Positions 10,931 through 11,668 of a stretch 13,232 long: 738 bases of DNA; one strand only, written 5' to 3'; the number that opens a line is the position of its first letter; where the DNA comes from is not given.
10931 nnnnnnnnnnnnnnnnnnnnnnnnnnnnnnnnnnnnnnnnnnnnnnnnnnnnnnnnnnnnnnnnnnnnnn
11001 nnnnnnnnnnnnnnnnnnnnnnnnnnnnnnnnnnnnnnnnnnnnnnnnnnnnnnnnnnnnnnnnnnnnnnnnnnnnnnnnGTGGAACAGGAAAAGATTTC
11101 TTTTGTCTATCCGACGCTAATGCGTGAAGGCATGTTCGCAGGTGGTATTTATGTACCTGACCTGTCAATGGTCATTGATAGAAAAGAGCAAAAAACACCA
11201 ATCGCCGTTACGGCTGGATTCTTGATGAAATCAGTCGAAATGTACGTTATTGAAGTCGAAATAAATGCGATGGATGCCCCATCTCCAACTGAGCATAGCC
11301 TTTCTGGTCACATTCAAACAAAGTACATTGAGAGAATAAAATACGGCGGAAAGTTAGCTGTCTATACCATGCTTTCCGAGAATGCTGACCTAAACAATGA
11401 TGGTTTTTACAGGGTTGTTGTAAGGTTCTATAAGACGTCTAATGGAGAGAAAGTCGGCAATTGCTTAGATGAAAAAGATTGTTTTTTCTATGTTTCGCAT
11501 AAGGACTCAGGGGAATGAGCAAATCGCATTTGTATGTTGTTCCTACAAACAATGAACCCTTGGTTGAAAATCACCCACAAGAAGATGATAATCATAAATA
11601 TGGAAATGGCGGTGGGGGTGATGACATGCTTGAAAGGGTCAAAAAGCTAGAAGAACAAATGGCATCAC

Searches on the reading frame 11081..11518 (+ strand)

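Call 7: search_protein_families(library=pfam, proteins=[window:11081-11518:+])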
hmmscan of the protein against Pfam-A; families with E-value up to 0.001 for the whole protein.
window:11081-11518:+ (145 aa): 0 families

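Call 44: search_protein_families(library=phrogs, proteins=[window:11081-11518:+])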
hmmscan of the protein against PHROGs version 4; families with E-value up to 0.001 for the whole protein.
window:11081-11518:+ (145 aa): 1 family
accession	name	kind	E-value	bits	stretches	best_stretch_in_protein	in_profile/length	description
phrog_5893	-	unknown function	2.8e-06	28.5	1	1-141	1-137/140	-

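Call 45: search_protein_families(library=padloc, proteins=[window:11081-11518:+], max_evalue=0.01)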
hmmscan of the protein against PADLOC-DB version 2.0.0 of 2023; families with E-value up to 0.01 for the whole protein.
window:11081-11518:+ (145 aa): 0 families
